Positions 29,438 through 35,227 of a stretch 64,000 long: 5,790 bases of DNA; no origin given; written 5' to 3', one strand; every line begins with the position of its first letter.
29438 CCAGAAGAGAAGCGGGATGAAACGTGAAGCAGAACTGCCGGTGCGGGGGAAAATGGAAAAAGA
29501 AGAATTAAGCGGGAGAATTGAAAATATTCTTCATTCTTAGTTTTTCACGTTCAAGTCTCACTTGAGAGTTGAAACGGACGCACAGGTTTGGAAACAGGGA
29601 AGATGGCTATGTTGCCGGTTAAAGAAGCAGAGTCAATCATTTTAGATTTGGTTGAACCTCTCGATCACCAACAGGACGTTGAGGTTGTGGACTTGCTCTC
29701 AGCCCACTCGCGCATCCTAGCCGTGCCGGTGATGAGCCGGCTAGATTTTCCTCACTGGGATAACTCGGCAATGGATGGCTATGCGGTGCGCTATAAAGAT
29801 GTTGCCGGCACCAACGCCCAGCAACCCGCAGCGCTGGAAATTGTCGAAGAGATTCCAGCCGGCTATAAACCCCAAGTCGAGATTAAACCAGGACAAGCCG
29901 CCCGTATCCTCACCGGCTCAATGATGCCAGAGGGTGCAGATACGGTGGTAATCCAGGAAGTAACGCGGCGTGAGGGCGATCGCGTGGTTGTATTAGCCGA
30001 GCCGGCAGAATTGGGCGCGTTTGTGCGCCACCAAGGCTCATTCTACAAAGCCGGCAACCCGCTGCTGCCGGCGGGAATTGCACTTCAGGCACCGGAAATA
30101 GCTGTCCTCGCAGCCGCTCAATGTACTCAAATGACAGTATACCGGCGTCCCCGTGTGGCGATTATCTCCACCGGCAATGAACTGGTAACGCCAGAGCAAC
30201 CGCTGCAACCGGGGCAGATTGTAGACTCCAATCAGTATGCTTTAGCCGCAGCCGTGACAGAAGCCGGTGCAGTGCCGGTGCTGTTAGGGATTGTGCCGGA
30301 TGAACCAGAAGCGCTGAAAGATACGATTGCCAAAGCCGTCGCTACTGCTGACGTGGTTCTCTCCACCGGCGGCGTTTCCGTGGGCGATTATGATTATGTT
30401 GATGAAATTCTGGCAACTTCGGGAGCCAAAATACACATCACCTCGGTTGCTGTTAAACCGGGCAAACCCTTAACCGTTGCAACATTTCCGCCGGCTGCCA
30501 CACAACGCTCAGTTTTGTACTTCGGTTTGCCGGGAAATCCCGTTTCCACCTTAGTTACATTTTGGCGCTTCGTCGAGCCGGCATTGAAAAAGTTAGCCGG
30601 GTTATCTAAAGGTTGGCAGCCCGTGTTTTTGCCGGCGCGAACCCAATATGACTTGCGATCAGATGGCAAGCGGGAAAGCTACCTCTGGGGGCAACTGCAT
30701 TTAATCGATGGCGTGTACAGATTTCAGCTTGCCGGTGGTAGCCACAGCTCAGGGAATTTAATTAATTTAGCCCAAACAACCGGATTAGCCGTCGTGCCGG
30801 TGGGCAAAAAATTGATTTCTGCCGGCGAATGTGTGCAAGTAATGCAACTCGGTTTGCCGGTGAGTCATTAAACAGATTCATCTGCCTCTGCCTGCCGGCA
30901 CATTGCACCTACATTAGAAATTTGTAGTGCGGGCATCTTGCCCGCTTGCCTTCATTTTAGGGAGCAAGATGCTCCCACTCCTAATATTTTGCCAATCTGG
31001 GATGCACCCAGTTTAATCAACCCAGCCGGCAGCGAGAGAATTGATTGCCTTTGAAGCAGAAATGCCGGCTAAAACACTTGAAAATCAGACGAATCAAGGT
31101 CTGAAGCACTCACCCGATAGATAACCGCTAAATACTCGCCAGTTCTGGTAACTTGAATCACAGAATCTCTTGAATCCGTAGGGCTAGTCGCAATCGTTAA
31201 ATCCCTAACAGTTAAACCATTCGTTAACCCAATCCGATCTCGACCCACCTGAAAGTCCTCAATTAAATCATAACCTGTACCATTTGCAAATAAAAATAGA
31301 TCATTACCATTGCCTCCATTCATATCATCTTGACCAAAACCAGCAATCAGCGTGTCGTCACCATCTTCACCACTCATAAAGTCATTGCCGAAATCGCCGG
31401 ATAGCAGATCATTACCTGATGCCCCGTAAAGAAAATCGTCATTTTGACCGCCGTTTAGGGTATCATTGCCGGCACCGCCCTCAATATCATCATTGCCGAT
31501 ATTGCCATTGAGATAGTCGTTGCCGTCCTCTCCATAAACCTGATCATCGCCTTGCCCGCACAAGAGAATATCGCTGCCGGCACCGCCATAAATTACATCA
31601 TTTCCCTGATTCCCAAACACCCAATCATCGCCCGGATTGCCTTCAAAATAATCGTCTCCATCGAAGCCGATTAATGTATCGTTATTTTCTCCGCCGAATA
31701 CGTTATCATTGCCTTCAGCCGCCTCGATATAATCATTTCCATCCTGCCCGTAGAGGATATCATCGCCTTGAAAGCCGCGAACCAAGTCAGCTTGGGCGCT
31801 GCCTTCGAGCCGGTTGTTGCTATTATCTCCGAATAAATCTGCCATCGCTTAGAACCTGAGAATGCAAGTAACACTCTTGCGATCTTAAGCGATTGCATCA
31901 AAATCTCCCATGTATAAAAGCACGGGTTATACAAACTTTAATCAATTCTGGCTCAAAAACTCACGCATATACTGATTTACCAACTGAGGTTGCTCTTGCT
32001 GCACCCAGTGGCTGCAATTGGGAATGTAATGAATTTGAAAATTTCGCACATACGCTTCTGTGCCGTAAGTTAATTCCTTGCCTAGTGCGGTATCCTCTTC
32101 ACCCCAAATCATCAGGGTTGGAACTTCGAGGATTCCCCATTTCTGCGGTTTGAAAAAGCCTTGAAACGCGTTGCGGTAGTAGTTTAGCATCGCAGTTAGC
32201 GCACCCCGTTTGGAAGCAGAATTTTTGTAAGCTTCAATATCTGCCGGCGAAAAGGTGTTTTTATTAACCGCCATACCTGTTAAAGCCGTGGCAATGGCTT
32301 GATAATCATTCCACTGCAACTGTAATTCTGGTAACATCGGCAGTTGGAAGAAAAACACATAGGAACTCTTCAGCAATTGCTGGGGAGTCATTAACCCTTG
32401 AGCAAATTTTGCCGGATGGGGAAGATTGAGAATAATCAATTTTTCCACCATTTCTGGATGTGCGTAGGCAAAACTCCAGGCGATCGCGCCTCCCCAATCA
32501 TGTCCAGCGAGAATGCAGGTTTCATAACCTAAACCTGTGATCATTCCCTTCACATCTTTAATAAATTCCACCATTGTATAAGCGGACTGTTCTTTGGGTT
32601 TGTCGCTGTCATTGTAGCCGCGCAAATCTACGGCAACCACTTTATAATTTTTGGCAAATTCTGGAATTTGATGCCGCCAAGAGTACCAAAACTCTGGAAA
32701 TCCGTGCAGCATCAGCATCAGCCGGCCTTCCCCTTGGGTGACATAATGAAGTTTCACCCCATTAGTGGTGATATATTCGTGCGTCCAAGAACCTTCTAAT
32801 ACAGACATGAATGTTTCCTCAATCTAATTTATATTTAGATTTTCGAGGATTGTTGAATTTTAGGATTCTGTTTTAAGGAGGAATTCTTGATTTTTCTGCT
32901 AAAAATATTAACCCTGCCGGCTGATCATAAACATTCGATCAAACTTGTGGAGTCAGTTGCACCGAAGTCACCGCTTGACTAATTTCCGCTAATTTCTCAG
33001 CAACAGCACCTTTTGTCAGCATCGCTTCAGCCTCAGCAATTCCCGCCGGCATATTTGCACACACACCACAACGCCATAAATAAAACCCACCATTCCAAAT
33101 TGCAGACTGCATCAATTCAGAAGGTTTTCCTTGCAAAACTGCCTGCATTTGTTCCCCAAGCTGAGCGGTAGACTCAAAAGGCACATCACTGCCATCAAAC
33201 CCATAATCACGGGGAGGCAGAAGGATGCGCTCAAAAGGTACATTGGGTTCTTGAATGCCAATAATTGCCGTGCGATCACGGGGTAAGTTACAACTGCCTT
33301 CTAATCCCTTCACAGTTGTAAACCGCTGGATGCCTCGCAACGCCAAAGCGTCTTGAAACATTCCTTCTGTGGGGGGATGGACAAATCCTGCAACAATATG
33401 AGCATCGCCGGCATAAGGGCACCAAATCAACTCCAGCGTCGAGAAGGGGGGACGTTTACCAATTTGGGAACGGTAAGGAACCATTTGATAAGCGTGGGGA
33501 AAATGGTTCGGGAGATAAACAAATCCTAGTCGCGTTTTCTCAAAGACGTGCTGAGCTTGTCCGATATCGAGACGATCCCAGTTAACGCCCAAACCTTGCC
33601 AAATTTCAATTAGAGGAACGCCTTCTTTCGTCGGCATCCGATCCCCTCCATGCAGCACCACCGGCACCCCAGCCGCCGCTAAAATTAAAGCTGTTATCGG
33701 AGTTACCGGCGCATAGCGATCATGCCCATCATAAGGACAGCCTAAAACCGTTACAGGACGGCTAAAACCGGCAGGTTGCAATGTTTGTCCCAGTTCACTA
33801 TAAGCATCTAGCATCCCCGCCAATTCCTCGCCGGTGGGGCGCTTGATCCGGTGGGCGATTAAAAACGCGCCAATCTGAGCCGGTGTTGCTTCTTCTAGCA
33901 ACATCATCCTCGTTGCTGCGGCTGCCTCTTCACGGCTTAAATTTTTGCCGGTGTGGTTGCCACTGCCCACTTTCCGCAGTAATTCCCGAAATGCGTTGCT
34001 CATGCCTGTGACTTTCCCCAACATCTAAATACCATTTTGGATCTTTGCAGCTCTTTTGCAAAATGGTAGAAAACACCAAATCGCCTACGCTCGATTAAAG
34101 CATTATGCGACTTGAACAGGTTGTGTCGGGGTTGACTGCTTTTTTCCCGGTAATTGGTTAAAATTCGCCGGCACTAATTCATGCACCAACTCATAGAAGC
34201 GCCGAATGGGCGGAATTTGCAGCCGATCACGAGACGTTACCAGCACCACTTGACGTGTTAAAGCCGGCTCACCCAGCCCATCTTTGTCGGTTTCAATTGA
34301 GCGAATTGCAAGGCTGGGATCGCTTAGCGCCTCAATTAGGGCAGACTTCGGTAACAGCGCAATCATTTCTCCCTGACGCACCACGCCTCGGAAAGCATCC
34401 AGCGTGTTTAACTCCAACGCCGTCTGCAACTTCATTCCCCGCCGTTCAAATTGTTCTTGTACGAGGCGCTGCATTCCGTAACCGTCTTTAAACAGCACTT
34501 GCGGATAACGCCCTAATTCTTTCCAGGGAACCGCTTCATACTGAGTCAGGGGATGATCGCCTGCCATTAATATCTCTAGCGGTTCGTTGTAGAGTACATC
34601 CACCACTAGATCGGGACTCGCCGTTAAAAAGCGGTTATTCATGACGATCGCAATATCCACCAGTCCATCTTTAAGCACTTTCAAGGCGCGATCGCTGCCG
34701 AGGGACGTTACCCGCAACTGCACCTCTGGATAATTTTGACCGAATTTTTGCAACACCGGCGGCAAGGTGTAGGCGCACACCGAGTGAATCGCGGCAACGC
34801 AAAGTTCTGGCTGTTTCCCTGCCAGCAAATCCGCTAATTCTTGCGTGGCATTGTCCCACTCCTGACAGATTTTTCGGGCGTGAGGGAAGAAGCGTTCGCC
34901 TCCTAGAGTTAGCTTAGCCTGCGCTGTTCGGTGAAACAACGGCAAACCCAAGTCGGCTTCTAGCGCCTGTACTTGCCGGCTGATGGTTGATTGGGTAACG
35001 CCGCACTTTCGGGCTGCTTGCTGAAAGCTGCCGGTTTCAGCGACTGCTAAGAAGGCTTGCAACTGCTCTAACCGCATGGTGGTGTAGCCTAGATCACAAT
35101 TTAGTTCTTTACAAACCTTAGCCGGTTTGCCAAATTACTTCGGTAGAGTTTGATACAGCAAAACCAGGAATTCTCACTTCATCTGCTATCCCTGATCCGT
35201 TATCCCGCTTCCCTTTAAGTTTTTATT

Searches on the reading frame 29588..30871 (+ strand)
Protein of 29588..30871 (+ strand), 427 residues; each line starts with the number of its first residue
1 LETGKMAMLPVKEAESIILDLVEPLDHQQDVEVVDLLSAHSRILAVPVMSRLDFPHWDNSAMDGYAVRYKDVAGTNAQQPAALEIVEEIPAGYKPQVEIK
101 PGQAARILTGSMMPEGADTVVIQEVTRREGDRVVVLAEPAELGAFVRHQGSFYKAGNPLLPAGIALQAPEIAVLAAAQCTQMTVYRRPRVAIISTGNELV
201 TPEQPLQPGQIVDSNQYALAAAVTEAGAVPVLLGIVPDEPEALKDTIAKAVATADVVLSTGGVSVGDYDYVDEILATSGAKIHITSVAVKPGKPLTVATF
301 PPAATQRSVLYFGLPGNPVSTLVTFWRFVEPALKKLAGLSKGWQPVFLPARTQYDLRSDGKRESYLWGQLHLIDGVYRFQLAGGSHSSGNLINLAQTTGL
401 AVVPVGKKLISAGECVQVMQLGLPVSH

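Call 57: search_protein_families(library=pfam, proteins=[window:29588-30871:+], max_evalue=0.00001)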
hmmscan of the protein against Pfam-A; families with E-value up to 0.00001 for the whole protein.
window:29588-30871:+ (427 aa): 3 families
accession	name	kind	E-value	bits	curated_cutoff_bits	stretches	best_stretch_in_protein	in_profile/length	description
PF03453.22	MoeA_N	-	2.5e-42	144.7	30.8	1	9-177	1-159/160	MoeA N-terminal region (domain I and II)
PF00994.29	MoCF_biosynth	-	2e-34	118.8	26.6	1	191-335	1-144/144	Probable molybdopterin binding domain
PF03454.20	MoeA_C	-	1.2e-12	48.3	22.1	1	350-421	2-72/72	MoeA C-terminal region (domain IV)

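Call 59: search_protein_families(library=ncbifam, proteins=[window:29588-30871:+], max_evalue=1e-10)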
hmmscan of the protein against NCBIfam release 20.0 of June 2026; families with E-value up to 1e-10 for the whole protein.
window:29588-30871:+ (427 aa): 7 families
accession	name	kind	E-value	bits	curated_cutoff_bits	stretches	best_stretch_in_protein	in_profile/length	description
NF007960.1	PRK10680.1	equivalog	1.3e-102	343.6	440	1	9-420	1-400/401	molybdopterin molybdotransferase MoeA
NF045515.2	Glp_gephyrin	equivalog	2.8e-102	342.5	475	1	11-421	3-403/403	molybdotransferase-like divisome protein Glp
NF011068.0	PRK14498.1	equivalog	3.8e-102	342.4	534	1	8-421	9-410/647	molybdopterin biosynthesis protein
NF011060.0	PRK14491.1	equivalog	2.9e-93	313.3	532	1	3-419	194-592/598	bifunctional molybdopterin-guanine dinucleotide biosynthesis adaptor protein MobB/molybdopterin molybdotransferase MoeA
NF050098.1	MoeA_actino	exception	1.2e-88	297.6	560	1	11-421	3-400/400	molybdopterin molybdotransferase MoeA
NF011067.0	PRK14497.1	equivalog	5.9e-54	183.5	536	1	18-366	17-352/546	putative molybdopterin biosynthesis protein MoeA/unknown domain fusion protein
TIGR00177.1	molyb_syn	domain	2.4e-35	121.7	85.35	1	188-331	2-148/148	molybdenum cofactor synthesis domain-containing protein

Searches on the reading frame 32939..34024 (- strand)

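Call 58: search_protein_families(library=pfam, proteins=[window:32939-34024:-], max_evalue=0.00001)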
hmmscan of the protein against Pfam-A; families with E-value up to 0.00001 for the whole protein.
window:32939-34024:- (361 aa): 2 families
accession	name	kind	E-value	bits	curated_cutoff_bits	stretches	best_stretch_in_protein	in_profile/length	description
PF02885.22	Glycos_trans_3N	-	1.6e-16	60.3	26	1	14-77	2-61/63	Glycosyl transferase family, helical bundle domain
PF00591.27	Glycos_transf_3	-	3e-09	37.3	27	1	107-340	20-251/253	Glycosyl transferase family, a/b domain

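Call 59: search_protein_families(library=ncbifam, proteins=[window:32939-34024:-], max_evalue=1e-10)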
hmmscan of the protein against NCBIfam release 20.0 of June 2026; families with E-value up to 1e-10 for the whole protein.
window:32939-34024:- (361 aa): 5 families
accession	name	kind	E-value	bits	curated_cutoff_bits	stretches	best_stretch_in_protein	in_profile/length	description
NF005635.0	PRK07394.1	equivalog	6.8e-161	535.3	287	1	8-354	1-346/348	hypothetical protein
NF011201.0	PRK14607.1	equivalog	1.3e-28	100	670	1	25-352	204-528/534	bifunctional anthranilate synthase component II/anthranilate phosphoribosyltransferase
TIGR01245.1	trpD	equivalog_domain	1.7e-28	99.9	199.05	1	25-350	6-329/330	anthranilate phosphoribosyltransferase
NF006564.0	PRK09071.1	equivalog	3.2e-28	98.6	257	1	8-257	9-252/335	glycosyl transferase family protein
NF006005.0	PRK08136.1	equivalog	5.3e-28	98.2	185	1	13-245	4-232/314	DNA-binding protein YbiB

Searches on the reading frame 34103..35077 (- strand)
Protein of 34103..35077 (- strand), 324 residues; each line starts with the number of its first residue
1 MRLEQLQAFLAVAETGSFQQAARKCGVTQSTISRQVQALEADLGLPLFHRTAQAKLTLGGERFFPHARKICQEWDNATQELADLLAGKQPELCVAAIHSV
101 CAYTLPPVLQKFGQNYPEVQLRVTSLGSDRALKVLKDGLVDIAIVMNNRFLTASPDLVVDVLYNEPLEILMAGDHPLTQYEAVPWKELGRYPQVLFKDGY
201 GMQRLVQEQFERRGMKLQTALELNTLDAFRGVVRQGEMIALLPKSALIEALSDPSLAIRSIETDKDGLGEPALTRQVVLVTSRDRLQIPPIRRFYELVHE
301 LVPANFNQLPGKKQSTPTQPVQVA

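Call 58: search_protein_families(library=pfam, proteins=[window:34103-35077:-], max_evalue=0.00001)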
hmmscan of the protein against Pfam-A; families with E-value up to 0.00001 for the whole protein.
window:34103-35077:- (324 aa): 2 families
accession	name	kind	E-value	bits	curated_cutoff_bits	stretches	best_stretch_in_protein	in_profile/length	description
PF03466.25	LysR_substrate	-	3.9e-47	160.8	28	1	87-300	3-206/209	LysR substrate binding domain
PF00126.33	HTH_1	-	8.7e-22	77.3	26.6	1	3-60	1-59/60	Bacterial regulatory helix-turn-helix protein, lysR family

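Call 59: search_protein_families(library=ncbifam, proteins=[window:34103-35077:-], max_evalue=1e-10)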
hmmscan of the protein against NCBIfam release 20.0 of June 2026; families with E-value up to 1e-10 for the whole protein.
window:34103-35077:- (324 aa): 47 families (the best 25 are shown)
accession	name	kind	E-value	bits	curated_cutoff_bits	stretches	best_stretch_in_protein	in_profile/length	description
NF053705.1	TransRegGltCGpos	equivalog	1.1e-45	156.2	350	1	1-300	1-291/300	glutamate biosynthesis transcriptional regulator GltC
NF040786.1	LysR_Sec_metab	equivalog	2.1e-41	141.9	250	1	1-300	1-296/298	selenium metabolism-associated LysR family transcriptional regulator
NF008416.0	PRK11242.1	equivalog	5.1e-41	140.9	277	1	1-301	1-290/300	transcriptional regulator CynR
TIGR03339.1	phn_lysR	subfamily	2.6e-35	122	341.1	1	5-297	1-278/279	aminoethylphosphonate catabolism associated LysR family transcriptional regulator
NF047520.1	trans_act_CidR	equivalog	5.7e-34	117.6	415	1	1-257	1-254/292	cidABC operon transcriptional activator CidR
TIGR02424.1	TF_pcaQ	equivalog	2.1e-30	105.7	303.8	1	2-265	4-268/300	pca operon transcription factor PcaQ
NF045775.1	acetoin_reg_AlsR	exception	2.2e-29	102.9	430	1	1-246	1-246/290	acetoin biosynthesis transcriptional regulator AlsR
NF008722.0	PRK11716.1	equivalog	8.6e-27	93.9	246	1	1-248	1-247/293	HTH-type transcriptional activator IlvY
NF007385.0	PRK09906.1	equivalog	7.5e-26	90.9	356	1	1-191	1-188/296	DNA-binding transcriptional regulator HcaR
NF008352.0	PRK11139.1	subfamily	1.2e-25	90.3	288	1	3-173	8-171/305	transcriptional regulator GcvA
NF009327.0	PRK12684.1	subfamily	1.3e-25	90.3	402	1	1-237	1-238/313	CysB family HTH-type transcriptional regulator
NF009326.0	PRK12681.1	equivalog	1.9e-25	90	436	1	1-247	1-248/324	HTH-type transcriptional regulator CysB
NF040888.1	trans_reg_YafC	equivalog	3.6e-25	88.4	470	1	3-147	5-147/293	DNA-binding transcriptional regulator YafC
NF045990.1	TransRegCbbRRhodb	equivalog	5.9e-25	87.9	450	1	3-298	8-296/304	LysR family regulator CbbR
NF040889.1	trans_reg_YeiE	equivalog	7.3e-25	87.8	480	1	2-298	4-286/288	DNA-binding transcriptional regulator YeiE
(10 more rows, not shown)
